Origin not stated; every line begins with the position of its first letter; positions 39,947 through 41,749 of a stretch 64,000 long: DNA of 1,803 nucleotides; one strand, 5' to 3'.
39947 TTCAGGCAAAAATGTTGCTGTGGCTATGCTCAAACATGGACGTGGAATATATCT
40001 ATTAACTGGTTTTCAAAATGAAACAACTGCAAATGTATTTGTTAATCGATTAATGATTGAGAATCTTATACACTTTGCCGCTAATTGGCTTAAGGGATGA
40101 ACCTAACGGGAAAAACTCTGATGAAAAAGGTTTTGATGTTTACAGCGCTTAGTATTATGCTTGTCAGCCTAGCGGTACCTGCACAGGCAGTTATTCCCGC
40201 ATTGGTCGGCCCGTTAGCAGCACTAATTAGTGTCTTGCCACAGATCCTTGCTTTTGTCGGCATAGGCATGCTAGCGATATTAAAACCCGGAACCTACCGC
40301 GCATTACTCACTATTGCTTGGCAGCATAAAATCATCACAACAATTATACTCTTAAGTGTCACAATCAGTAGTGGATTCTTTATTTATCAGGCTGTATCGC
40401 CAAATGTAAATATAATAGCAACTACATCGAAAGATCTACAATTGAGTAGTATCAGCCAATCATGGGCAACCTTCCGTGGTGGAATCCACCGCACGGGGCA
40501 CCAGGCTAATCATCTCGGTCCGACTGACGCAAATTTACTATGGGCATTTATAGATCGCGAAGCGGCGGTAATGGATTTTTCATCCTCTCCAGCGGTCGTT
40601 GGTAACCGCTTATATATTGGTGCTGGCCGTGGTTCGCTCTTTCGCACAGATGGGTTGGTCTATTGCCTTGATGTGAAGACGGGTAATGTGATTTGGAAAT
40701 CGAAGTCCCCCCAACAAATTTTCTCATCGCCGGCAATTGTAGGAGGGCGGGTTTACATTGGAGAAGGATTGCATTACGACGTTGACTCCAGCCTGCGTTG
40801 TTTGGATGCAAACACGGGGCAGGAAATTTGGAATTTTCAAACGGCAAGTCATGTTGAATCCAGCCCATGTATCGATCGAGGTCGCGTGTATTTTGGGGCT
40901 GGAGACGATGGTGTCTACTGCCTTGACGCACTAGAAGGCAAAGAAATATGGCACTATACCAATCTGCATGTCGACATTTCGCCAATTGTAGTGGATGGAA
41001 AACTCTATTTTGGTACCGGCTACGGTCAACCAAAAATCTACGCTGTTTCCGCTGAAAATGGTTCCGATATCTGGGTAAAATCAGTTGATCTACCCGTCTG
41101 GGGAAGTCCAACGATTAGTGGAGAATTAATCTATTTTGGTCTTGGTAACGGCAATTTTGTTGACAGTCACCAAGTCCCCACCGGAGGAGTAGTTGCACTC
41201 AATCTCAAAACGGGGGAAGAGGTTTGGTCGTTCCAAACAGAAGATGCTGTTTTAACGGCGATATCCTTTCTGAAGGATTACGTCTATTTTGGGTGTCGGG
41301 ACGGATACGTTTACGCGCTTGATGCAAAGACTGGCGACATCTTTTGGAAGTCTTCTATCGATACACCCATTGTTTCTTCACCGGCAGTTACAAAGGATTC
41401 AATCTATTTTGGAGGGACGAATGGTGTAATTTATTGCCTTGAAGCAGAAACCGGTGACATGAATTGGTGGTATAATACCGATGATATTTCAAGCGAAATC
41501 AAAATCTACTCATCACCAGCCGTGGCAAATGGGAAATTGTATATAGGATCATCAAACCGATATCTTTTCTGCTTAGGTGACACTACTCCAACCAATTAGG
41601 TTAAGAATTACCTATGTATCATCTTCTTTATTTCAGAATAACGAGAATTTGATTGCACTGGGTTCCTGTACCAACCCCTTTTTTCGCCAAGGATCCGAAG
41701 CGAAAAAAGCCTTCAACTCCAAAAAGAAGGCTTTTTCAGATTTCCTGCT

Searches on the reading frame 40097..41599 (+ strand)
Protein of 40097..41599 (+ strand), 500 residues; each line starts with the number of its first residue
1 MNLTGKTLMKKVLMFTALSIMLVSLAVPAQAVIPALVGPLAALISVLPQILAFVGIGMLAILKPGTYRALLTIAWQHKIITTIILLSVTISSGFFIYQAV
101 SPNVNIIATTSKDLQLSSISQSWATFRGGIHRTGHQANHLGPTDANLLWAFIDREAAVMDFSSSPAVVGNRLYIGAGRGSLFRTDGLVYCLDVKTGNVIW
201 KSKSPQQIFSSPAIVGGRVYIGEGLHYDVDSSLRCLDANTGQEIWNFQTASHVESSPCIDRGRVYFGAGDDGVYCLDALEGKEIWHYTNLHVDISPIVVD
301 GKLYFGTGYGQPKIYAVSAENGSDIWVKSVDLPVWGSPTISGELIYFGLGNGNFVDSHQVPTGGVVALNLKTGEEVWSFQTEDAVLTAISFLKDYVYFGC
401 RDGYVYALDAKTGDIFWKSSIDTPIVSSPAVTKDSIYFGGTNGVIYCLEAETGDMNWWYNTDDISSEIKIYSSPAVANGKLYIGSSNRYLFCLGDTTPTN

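Call 94: search_protein_families(library=pfam, proteins=[window:40097-41599:+], max_evalue=0.001)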
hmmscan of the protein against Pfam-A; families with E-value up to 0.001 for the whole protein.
window:40097-41599:+ (500 aa): 5 families
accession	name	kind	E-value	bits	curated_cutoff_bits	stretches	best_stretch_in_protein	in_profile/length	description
PF13570.13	Beta-prop_ACSF4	-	8.1e-51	173.8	133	1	187-493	30-327/329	Beta-alanine-activating enzyme, beta-propeller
PF13360.13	PQQ_2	-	9.3e-47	160.1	27.6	3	299-493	32-222/233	Outer membrane protein assembly factor BamB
PF01011.28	PQQ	-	4.3e-23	82.3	26.7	0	292-330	49-85/595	Glucose/ethanol/alcohol dehydrogenase, beta-propeller domain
PF25292.1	Beta-prop_CGLA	-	1.1e-09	38.7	26.8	0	363-411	54-105/316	Lambda-carrageenase beta-propeller domain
PF17005.11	WD40_like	-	0.00072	19.5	40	0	370-489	29-142/301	WD40-like domain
